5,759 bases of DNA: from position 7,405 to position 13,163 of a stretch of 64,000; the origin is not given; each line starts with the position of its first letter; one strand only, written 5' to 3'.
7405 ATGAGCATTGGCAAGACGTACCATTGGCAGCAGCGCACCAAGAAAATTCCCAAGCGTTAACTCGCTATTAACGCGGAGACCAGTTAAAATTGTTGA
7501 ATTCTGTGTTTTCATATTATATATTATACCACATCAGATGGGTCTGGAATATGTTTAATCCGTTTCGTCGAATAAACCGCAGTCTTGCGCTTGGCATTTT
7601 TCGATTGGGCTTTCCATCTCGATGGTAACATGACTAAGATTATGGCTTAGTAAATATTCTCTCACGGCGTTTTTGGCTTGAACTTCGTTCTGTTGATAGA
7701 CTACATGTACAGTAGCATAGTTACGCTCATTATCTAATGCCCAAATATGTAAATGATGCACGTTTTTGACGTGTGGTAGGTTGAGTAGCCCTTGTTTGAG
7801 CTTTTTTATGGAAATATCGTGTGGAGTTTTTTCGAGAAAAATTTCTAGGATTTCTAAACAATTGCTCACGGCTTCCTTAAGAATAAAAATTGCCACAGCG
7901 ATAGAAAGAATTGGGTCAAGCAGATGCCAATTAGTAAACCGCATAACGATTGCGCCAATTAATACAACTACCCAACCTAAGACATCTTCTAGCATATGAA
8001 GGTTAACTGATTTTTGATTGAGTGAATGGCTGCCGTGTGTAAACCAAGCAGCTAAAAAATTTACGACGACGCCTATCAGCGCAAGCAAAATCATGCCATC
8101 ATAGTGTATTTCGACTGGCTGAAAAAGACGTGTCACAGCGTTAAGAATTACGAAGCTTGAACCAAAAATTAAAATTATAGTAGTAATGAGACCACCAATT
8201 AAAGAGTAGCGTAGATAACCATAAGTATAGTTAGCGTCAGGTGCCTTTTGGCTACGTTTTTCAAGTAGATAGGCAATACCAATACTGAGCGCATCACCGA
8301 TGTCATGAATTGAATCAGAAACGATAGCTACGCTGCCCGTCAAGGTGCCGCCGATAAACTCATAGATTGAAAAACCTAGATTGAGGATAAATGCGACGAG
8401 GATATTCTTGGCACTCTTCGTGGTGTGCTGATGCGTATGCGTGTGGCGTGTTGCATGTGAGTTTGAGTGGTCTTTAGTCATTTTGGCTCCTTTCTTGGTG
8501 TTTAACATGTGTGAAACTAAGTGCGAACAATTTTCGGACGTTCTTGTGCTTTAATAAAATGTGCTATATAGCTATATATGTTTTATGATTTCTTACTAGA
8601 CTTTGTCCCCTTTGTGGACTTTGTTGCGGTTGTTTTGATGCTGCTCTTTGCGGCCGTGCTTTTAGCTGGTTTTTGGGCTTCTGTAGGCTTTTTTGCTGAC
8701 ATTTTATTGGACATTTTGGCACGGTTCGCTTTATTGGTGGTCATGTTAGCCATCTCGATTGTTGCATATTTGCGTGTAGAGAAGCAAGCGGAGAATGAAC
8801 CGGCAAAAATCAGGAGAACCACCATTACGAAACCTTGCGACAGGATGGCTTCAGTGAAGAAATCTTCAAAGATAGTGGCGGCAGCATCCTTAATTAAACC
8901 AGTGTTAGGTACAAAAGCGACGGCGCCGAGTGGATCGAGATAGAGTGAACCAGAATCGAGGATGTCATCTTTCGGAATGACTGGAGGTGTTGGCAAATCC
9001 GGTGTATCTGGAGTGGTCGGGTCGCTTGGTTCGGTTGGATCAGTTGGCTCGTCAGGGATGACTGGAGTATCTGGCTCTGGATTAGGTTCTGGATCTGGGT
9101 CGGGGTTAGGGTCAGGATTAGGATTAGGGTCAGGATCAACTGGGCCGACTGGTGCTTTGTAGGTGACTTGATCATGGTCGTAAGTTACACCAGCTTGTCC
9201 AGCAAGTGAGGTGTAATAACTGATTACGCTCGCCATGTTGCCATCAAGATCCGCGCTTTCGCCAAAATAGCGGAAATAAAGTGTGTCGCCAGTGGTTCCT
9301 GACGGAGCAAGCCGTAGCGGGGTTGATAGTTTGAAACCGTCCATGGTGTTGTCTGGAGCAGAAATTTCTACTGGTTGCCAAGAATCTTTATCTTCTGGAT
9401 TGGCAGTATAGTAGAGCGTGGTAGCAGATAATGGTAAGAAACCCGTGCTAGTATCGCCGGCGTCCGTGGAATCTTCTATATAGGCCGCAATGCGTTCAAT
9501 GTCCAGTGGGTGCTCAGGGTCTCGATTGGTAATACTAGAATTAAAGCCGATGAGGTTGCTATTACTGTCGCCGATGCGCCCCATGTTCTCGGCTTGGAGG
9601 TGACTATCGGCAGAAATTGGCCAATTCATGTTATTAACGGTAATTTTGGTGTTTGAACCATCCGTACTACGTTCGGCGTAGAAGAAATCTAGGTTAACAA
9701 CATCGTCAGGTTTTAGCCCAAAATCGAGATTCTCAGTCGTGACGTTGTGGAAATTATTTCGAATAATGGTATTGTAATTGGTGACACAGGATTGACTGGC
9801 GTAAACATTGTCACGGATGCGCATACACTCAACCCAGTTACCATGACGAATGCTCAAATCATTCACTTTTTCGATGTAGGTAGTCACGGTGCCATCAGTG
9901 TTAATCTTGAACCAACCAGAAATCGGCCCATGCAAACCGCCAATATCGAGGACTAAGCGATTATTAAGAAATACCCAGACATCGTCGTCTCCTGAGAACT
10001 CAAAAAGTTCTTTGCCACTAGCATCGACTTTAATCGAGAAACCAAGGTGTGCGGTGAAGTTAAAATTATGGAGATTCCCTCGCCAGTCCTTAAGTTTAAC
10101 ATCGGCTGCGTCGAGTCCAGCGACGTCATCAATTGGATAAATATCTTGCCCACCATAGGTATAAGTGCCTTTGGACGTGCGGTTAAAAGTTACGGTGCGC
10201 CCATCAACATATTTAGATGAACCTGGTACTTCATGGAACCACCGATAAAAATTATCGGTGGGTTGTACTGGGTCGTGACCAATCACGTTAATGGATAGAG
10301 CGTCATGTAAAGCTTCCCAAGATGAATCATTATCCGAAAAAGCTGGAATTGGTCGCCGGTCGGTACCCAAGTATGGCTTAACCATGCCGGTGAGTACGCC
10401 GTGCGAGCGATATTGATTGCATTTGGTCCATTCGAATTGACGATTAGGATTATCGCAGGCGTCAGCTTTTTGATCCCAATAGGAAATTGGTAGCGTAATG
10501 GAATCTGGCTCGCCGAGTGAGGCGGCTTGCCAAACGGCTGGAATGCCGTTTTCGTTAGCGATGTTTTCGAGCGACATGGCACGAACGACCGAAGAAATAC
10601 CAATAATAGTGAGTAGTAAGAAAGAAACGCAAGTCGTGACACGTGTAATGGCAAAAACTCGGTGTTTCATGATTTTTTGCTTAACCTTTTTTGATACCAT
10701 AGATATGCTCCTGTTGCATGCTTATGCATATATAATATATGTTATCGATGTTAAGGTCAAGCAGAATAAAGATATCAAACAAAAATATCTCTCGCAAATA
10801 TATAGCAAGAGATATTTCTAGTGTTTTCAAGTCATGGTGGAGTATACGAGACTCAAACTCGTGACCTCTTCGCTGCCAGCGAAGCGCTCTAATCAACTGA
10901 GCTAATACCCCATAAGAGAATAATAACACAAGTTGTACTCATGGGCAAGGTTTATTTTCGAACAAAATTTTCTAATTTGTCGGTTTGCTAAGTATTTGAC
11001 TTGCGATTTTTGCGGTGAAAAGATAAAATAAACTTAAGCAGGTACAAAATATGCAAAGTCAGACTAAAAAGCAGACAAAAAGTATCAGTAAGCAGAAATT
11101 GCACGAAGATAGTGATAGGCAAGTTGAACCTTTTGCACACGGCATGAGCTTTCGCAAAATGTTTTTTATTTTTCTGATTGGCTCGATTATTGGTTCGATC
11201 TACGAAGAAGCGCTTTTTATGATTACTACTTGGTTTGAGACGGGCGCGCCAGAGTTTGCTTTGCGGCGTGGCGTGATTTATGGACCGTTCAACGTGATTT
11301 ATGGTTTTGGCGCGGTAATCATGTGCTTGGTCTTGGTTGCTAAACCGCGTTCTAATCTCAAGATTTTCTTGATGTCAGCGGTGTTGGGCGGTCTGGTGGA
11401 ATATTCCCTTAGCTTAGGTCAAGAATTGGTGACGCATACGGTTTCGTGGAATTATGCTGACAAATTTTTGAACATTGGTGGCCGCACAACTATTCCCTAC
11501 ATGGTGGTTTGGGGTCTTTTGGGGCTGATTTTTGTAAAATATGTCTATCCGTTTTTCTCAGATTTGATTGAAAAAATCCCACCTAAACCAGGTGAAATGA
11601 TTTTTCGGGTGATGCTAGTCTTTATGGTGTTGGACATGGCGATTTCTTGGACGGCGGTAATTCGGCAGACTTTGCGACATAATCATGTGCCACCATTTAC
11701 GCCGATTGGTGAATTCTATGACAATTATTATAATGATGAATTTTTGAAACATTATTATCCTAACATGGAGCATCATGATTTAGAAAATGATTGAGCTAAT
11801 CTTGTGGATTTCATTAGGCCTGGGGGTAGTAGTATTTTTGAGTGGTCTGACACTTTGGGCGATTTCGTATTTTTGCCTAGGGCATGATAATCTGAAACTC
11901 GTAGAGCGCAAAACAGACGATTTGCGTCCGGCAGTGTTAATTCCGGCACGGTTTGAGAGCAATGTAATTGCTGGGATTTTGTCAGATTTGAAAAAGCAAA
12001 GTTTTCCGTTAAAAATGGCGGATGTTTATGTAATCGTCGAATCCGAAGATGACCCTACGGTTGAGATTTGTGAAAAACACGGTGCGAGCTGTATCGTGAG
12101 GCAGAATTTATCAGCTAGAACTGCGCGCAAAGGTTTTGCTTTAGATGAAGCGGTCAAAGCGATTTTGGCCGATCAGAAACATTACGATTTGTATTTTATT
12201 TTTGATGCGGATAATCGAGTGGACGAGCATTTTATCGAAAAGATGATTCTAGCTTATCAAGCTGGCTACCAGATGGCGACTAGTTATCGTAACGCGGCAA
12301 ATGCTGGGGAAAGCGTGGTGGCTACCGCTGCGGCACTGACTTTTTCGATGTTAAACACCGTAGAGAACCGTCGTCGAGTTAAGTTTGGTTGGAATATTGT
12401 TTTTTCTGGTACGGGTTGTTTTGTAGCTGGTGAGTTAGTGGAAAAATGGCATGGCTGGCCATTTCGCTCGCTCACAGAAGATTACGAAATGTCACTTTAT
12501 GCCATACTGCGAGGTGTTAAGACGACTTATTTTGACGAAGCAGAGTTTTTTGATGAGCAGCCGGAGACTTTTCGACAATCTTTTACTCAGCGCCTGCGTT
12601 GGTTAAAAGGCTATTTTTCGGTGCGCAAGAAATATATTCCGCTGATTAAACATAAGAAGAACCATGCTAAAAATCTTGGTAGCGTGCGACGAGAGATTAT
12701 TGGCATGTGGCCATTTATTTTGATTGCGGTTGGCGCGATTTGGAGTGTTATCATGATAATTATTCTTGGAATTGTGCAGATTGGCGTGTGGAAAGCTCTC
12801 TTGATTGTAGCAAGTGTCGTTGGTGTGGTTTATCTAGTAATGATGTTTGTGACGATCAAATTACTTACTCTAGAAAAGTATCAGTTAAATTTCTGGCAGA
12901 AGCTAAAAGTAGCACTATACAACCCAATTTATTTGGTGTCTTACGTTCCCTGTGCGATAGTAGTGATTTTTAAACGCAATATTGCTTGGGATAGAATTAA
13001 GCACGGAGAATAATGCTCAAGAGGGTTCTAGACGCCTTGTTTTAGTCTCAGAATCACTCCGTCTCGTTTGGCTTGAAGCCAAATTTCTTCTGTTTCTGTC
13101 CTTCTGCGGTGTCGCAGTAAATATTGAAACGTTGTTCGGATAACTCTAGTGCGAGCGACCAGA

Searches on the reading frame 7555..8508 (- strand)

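Call 104: search_protein_families(library=pfam, proteins=[window:7555-8508:-], max_evalue=0.00001)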
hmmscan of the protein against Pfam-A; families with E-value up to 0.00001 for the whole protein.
window:7555-8508:- (317 aa): 2 families
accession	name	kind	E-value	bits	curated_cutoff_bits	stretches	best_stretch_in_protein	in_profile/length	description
PF01545.26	Cation_efflux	-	5.7e-42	144.2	26.6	1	36-221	1-194/198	Cation efflux family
PF16916.11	ZT_dimer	-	2.2e-06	28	26.7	1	229-278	1-51/78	Dimerisation domain of Zinc Transporter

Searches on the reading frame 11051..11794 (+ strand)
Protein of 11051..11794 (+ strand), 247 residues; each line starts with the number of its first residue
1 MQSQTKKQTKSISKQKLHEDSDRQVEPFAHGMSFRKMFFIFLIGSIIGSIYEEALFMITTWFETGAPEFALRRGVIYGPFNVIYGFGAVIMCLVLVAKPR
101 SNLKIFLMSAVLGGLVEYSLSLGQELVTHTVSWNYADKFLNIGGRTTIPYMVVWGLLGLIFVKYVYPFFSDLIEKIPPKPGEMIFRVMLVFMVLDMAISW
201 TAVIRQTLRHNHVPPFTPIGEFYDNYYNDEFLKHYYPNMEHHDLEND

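Call 104: search_protein_families(library=pfam, proteins=[window:11051-11794:+], max_evalue=0.00001)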
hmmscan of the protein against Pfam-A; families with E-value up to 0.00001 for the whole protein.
window:11051-11794:+ (247 aa): 1 family
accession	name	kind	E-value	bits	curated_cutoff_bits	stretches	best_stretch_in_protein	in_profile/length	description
PF06541.16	ABC_trans_CmpB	-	5.6e-36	124.4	25.9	1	39-199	1-150/151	Putative ABC-transporter type IV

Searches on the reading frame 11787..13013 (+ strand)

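Call 42: search_protein_families(library=pfam, proteins=[window:11787-13013:+], max_evalue=0.001)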
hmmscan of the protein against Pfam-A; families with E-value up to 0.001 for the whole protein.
window:11787-13013:+ (408 aa): 5 families
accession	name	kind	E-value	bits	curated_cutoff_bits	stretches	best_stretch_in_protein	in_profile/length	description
PF13632.12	Glyco_trans_2_3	-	1.9e-21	77.2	27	1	138-351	4-194/198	Glycosyl transferase family group 2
PF13641.12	Glyco_tranf_2_3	-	4.8e-20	73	27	1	49-274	4-229/230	Glycosyltransferase like family 2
PF00535.33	Glycos_transf_2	-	4.9e-06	27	23.3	1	50-190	2-137/168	Glycosyl transferase family 2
PF13704.12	Glyco_tranf_2_4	-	2.5e-05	25.1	27.5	1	77-147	19-86/98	Glycosyl transferase family 2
PF13506.12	Glyco_transf_21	-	8.2e-05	22.6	21.7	1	130-273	28-173/174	Glycosyl transferase family 21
